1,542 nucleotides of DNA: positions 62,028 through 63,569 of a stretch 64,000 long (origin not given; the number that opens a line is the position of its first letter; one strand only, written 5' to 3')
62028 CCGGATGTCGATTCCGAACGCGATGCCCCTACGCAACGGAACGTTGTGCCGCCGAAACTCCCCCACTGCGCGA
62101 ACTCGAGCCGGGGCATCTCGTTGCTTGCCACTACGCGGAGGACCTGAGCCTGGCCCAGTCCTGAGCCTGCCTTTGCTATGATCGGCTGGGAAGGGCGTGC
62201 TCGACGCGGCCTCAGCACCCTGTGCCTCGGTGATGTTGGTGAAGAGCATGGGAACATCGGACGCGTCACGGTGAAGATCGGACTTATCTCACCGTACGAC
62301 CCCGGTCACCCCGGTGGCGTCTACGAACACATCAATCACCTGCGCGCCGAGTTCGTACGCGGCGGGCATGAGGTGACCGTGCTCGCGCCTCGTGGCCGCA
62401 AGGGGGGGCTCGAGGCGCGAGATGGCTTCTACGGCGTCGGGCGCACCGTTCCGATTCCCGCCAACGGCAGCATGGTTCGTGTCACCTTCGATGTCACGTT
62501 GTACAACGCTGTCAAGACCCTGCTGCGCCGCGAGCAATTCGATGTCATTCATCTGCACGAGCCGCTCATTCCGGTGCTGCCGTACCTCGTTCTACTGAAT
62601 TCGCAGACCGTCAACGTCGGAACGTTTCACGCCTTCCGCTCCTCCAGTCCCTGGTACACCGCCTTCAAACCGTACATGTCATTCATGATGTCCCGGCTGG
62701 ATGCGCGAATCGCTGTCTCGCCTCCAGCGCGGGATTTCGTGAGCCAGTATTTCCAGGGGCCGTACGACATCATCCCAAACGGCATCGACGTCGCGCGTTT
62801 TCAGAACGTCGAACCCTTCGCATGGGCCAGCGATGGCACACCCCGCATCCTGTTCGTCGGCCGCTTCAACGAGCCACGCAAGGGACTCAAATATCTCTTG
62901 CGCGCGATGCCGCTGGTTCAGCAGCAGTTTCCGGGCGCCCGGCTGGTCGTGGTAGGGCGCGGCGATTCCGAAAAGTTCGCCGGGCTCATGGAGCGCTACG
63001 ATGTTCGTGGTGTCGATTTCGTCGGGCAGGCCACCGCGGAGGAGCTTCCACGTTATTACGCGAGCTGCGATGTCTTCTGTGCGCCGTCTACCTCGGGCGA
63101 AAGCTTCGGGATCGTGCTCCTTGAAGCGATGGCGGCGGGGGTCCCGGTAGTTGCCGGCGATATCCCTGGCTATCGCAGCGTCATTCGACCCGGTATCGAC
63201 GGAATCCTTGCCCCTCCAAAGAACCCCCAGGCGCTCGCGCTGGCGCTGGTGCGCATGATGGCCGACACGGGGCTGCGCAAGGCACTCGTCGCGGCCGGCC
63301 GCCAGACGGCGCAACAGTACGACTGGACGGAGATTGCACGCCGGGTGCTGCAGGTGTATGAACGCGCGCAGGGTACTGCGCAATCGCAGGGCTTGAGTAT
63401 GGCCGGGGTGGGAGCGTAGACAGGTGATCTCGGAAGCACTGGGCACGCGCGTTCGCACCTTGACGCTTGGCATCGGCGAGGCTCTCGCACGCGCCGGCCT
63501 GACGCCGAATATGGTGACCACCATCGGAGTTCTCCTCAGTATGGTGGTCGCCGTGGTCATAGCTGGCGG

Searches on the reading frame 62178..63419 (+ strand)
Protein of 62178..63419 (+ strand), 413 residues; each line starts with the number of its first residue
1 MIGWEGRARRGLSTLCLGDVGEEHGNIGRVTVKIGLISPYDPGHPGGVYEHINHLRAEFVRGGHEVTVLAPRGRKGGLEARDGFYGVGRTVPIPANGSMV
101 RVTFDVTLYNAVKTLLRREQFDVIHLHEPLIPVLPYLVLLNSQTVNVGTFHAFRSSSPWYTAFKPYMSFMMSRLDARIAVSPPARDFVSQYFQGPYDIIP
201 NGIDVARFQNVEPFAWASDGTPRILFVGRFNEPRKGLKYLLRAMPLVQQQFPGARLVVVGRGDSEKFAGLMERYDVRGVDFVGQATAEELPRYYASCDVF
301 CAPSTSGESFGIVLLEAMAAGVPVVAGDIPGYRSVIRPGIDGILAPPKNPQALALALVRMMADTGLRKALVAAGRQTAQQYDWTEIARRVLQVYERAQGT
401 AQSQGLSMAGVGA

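Call 84: search_protein_families(library=pfam, proteins=[window:62178-63419:+], max_evalue=0.00001)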
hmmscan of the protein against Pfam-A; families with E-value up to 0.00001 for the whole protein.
window:62178-63419:+ (413 aa): 6 families
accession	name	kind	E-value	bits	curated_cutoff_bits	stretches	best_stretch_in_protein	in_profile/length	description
PF00534.26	Glycos_transf_1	-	5.1e-41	140.5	26.4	1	219-376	13-171/172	Glycosyl transferases group 1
PF13692.12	Glyco_trans_1_4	-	1e-40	139.7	27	1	222-363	2-142/142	Glycosyl transferases group 1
PF13439.12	Glyco_transf_4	-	7.2e-24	85.2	28.5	1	45-207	1-170/170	Glycosyltransferase Family 4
PF13579.12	Glyco_trans_4_4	-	2.7e-14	54.3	29.7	1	46-202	1-158/158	Glycosyl transferase 4-like domain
PF20706.3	GT4-conflict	-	5.3e-10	39.3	26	1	214-402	193-366/385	Family 4 Glycosyltransferase in conflict systems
PF13524.12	Glyco_trans_1_2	-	9.8e-10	39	25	1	250-391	12-143/144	Glycosyl transferase-like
